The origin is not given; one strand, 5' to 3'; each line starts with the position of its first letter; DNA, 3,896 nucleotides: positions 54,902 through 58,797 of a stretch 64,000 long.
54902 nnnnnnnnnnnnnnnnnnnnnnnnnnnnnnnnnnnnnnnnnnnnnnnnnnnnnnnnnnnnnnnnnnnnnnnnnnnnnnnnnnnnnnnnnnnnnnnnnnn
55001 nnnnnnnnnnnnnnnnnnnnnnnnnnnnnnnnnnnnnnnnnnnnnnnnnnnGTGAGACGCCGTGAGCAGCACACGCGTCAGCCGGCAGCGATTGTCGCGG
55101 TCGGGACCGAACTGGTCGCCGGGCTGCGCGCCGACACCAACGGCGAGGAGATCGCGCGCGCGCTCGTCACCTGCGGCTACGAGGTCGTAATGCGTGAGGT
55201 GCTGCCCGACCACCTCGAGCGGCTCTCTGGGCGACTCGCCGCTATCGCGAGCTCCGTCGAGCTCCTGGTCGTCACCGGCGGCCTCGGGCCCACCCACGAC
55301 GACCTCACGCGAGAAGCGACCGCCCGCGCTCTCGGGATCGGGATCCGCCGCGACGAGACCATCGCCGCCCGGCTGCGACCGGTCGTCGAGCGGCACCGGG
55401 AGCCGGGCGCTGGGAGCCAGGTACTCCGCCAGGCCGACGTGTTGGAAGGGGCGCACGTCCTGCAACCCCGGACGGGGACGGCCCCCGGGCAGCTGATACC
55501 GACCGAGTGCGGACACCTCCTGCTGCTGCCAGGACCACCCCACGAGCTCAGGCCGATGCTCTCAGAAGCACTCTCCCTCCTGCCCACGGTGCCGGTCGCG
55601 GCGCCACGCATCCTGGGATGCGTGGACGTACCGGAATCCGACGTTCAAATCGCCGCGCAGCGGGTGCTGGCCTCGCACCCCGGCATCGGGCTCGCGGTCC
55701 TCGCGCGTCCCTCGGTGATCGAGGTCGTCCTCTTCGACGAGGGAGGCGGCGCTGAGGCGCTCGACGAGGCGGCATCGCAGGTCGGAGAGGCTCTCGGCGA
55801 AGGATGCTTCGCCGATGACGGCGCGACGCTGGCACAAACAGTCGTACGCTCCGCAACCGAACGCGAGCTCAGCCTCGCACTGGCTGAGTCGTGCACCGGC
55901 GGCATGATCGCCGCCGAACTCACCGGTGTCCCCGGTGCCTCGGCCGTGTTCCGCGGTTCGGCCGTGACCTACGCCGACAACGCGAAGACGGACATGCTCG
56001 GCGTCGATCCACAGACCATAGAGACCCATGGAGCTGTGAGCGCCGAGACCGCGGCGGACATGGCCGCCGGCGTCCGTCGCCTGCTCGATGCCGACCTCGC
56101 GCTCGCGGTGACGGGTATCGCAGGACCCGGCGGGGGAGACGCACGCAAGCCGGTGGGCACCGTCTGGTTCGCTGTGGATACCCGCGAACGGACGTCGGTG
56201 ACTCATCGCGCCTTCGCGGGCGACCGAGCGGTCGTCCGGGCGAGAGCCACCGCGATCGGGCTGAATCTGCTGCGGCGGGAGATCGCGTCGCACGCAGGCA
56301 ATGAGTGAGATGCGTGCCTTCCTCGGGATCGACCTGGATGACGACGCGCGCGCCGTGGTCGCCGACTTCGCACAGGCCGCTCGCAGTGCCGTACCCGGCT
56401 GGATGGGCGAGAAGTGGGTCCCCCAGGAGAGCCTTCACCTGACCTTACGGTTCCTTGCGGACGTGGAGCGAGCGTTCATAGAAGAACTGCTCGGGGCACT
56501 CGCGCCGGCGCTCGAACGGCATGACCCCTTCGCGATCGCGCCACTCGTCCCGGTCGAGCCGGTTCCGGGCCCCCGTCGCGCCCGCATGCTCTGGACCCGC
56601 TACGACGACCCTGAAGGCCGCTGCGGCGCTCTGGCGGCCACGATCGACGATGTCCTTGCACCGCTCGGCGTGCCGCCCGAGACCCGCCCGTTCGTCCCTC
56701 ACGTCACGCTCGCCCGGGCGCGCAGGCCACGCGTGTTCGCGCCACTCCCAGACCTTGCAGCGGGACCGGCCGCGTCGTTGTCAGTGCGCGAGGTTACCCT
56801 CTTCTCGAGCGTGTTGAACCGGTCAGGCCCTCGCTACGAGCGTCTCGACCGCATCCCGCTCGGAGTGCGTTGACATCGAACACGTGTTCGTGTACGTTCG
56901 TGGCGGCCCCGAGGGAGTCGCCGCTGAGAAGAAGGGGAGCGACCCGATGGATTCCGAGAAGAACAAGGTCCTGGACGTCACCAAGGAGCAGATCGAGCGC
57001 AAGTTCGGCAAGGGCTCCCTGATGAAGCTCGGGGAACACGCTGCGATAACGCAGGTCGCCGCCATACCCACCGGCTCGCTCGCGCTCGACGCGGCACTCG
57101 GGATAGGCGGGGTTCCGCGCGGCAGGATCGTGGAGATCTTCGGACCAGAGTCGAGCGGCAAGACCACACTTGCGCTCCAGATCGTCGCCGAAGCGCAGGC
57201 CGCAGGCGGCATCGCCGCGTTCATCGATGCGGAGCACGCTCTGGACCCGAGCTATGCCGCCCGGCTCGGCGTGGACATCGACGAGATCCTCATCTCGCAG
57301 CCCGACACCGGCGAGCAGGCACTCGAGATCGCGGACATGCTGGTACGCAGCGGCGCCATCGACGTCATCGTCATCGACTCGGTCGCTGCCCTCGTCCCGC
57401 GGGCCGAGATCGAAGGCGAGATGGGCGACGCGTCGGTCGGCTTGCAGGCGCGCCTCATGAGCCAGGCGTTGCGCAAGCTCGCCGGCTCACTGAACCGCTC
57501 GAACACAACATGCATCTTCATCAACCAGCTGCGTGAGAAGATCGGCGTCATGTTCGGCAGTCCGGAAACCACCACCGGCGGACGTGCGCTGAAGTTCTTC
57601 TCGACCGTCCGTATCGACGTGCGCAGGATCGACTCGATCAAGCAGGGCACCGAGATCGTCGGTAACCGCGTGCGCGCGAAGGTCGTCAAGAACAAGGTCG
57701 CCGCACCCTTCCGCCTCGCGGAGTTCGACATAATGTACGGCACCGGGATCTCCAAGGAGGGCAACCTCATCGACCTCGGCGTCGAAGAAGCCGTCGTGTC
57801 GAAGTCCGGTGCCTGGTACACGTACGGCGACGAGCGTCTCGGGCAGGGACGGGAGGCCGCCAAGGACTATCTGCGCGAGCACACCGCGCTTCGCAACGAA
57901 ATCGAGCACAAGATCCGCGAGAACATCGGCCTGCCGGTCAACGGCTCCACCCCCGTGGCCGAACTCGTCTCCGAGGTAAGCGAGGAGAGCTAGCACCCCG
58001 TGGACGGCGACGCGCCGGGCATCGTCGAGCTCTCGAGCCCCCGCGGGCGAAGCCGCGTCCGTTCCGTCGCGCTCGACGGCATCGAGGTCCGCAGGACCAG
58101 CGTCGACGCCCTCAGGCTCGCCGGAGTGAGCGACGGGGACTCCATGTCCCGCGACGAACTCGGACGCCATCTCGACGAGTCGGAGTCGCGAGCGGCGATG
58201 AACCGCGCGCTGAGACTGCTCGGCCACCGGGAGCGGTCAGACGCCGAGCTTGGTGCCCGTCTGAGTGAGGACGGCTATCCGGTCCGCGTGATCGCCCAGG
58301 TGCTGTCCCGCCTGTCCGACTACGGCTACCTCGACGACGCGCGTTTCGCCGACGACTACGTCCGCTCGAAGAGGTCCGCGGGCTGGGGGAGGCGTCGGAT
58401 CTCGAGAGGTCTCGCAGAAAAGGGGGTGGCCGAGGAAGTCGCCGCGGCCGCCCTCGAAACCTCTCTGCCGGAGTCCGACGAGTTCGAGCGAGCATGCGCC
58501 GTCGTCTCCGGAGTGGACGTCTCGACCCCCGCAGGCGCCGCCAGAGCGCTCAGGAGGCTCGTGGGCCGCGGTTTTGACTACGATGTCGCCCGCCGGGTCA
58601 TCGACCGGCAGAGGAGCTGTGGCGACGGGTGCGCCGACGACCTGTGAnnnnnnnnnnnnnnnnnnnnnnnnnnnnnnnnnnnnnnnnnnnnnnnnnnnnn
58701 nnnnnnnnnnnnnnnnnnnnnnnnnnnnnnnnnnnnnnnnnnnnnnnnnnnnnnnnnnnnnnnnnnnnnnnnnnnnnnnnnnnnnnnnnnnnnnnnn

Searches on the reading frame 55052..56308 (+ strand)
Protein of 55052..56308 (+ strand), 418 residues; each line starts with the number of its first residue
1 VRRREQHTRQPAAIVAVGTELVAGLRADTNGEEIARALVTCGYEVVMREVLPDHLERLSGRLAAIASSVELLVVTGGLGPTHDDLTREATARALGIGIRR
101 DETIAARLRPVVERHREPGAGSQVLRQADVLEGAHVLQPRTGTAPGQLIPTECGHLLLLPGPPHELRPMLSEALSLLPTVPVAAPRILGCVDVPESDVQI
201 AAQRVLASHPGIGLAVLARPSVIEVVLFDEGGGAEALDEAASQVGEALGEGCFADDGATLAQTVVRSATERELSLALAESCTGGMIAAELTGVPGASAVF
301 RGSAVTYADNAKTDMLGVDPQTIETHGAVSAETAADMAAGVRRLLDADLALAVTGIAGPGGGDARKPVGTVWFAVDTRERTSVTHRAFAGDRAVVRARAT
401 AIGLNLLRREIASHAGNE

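Call 56: search_protein_families(library=ncbifam, proteins=[window:55052-56308:+], max_evalue=0.00001)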
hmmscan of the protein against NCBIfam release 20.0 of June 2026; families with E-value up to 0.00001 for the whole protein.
window:55052-56308:+ (418 aa): 10 families
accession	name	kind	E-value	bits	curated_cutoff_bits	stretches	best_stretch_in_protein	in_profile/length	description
NF001813.0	PRK00549.1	equivalog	7.6e-100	334.8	379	1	12-412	3-412/414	competence/damage-inducible protein A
TIGR00200.1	cinA_nterm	subfamily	5.8e-71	239.3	243.15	1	12-412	4-412/414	CinA family nicotinamide mononucleotide deamidase-related protein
TIGR00199.1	PncC_domain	subfamily_domain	1.4e-44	151.8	68.9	1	268-409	5-147/149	nicotinamide-nucleotide amidohydrolase family protein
NF002975.0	PRK03661.1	equivalog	2.8e-42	144.2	212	1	260-411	9-161/164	nicotinamide-nucleotide amidase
NF002972.0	PRK03657.1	equivalog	8.8e-33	113.5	201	1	259-411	19-171/175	2-oxo-tetronate isomerase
NF002291.0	PRK01215.1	equivalog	3.6e-26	91.8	293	1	10-206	4-202/264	nicotinamide mononucleotide deamidase-related protein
NF002978.0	PRK03673.1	equivalog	4.8e-23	81.7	496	1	15-353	7-339/398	nicotinamide mononucleotide deamidase-related protein YfaY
NF002977.0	PRK03670.1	equivalog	1.9e-19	70.1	305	1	12-173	3-171/252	competence damage-inducible protein A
TIGR00177.1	molyb_syn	domain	1.3e-16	60.9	85.35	1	12-170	4-142/148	molybdenum cofactor synthesis domain-containing protein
NF002947.1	PRK03604.1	equivalog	1.1e-11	44.6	285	1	5-94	141-231/301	bifunctional molybdenum cofactor biosynthesis protein MoaC/MoaB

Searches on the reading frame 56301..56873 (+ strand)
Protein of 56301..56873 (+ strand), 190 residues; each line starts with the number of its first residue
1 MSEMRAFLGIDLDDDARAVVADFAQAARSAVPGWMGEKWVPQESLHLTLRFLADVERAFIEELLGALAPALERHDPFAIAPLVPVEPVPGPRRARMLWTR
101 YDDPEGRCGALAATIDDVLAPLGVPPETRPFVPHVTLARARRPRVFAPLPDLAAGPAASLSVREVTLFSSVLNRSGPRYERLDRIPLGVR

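Call 56: search_protein_families(library=ncbifam, proteins=[window:56301-56873:+], max_evalue=0.00001)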
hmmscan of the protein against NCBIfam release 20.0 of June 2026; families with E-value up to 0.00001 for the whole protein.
window:56301-56873:+ (190 aa): 2 families
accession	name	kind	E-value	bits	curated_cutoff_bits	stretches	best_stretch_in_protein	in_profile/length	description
TIGR02258.1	2_5_ligase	equivalog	6.7e-32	110.8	65.7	1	4-187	1-180/180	RNA 2',3'-cyclic phosphodiesterase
NF011704.0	PRK15124.1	equivalog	3.4e-10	40.2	184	1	4-187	5-174/176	RNA 2',3'-cyclic phosphodiesterase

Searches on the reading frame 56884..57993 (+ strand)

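Call 56: search_protein_families(library=ncbifam, proteins=[window:56884-57993:+], max_evalue=0.00001)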
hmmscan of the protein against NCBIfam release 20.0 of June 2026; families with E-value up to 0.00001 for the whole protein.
window:56884-57993:+ (369 aa): 10 families
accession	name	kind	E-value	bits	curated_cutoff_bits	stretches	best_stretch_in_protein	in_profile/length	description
TIGR02012.1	tigrfam_recA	equivalog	1.1e-166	554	325.3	1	25-346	1-321/321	recombinase RecA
NF007072.0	PRK09519.1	equivalog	1.2e-147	493.6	1024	2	25-274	6-254/790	intein-containing recombinase RecA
TIGR02237.1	recomb_radB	equivalog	9.6e-16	58.3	172.4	1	73-251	5-181/210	DNA repair and recombination protein RadB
NF003301.0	PRK04301.1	equivalog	4.5e-15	55.6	259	1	56-249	78-284/316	DNA repair and recombination protein RadA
NF033429.2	ImuA_translesion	equivalog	9.6e-12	45.2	150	1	53-163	8-119/181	translesion DNA synthesis-associated protein ImuA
TIGR02238.1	recomb_DMC1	equivalog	1.4e-11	44.1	447.7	1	53-248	70-281/314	meiotic recombinase Dmc1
TIGR02236.1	recomb_radA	equivalog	4.6e-11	42.6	361.15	1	56-248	73-279/311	DNA repair and recombination protein RadA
NF006861.0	PRK09361.1-1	equivalog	2.5e-10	40.3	278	1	59-254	3-199/235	DNA repair and recombination protein RadB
TIGR02239.1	recomb_RAD51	equivalog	2.2e-09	36.9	478.05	1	52-248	69-281/316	DNA repair protein RAD51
NF058630.1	repair_Rv3395c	exception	8.8e-07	28.8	65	1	75-174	5-94/153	DnaE2-dependent mutagenesis accessory factor ImuA'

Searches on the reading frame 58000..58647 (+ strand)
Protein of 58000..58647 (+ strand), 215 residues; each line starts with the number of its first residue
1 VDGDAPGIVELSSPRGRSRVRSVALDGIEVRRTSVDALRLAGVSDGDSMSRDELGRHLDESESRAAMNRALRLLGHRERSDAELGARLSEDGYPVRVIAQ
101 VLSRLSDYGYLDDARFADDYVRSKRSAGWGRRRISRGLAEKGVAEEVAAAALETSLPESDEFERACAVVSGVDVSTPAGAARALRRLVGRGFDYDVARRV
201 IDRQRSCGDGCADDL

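Call 56: search_protein_families(library=ncbifam, proteins=[window:58000-58647:+], max_evalue=0.00001)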
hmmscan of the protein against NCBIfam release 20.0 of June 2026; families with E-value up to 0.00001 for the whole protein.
window:58000-58647:+ (215 aa): 18 families
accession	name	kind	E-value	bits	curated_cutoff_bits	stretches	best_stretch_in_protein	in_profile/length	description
NF001065.0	PRK00117.5-5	equivalog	3.6e-25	88.9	175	1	63-204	4-141/149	recombination regulator RecX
NF001064.0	PRK00117.5-4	equivalog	1.7e-22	79.8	217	1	54-207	21-179/194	recombination regulator RecX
NF001057.0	PRK00117.3-3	equivalog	2.5e-20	73.1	146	1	64-204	3-146/151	recombination regulator RecX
NF001056.0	PRK00117.3-1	equivalog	4.1e-20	72.3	237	1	59-169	17-127/181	recombination regulator RecX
NF010733.0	PRK14135.1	equivalog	4.8e-19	69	240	1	43-204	39-205/267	recombination regulator RecX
NF001063.0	PRK00117.5-3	equivalog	4.6e-18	65.6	186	1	59-202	6-151/165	recombination regulator RecX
NF001058.0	PRK00117.4-1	equivalog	5.2e-18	65.9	194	1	42-203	40-206/214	recombination regulator RecX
NF001054.0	PRK00117.2-1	equivalog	9.6e-18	64.8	189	1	62-204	6-150/154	recombination regulator RecX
NF001059.0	PRK00117.4-3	equivalog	1e-17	64.5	253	1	54-194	36-186/206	recombination regulator RecX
NF001055.0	PRK00117.2-5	equivalog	3.2e-15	56.4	129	1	66-204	10-148/157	recombination regulator RecX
NF010732.0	PRK14134.1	equivalog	1e-11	45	351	1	42-163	39-158/283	recombination regulator RecX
NF001053.0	PRK00117.1-3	equivalog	1.1e-11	45.4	216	1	96-165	68-135/180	recombination regulator RecX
NF001061.0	PRK00117.5-1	equivalog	7.4e-10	38.9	264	1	26-201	47-227/246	recombination regulator RecX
NF001062.0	PRK00117.5-2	equivalog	1.7e-09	38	336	1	68-199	24-155/164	recombination regulator RecX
NF001052.0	PRK00117.1-1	equivalog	3.2e-08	34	266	1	67-153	15-111/166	recombination regulator RecX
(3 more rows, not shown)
